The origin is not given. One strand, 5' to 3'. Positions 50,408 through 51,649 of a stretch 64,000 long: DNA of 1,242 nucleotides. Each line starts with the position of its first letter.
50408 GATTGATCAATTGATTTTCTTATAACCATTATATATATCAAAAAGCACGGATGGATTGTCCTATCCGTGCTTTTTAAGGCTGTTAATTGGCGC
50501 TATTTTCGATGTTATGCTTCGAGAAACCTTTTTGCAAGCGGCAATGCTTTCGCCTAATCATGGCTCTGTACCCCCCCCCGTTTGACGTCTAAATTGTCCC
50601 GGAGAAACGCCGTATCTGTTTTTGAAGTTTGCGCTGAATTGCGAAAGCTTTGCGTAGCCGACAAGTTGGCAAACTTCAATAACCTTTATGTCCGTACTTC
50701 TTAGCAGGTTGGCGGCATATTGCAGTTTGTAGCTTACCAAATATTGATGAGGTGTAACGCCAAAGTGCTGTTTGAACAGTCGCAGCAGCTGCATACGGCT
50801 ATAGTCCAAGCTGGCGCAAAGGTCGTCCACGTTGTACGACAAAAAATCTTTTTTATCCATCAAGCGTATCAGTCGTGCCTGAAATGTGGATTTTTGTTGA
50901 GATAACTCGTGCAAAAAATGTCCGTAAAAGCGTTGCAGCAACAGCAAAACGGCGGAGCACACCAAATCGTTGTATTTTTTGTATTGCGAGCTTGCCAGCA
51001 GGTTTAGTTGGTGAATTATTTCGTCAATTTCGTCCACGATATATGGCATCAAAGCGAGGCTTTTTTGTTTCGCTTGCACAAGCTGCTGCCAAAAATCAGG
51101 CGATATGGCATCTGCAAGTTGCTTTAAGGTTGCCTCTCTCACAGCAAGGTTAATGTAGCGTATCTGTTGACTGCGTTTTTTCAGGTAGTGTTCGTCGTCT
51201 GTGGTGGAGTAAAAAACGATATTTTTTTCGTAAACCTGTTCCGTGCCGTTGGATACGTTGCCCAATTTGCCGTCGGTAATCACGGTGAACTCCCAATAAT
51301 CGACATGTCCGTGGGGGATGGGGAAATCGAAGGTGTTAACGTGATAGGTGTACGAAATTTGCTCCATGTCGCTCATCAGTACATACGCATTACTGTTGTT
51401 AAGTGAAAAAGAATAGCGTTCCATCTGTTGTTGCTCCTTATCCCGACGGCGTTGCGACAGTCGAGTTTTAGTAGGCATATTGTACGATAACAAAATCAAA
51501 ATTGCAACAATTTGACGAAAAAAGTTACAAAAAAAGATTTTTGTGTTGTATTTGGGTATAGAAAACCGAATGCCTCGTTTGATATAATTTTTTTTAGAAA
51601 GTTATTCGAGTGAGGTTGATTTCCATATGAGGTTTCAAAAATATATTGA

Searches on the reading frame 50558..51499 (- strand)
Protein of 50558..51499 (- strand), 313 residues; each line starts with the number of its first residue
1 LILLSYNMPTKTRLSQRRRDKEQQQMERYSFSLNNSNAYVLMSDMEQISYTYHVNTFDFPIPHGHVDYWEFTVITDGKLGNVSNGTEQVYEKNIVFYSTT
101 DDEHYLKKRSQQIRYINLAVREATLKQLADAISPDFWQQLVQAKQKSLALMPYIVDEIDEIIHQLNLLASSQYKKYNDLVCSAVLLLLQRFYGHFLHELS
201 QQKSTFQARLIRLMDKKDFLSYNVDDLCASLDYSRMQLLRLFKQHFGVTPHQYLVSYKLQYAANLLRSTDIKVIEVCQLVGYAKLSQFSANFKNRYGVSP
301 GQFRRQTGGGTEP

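Call 26: search_protein_families(library=pfam, proteins=[window:50558-51499:-])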
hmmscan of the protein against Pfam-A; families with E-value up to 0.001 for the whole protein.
window:50558-51499:- (313 aa): 2 families
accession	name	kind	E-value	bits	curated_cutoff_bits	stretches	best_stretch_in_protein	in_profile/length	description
PF12833.13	HTH_18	-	1.1e-21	77.3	33.6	1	227-306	1-80/80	Helix-turn-helix domain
PF00165.29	HTH_AraC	-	6.5e-17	61.6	26.6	2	223-254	10-41/42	Bacterial regulatory helix-turn-helix proteins, AraC family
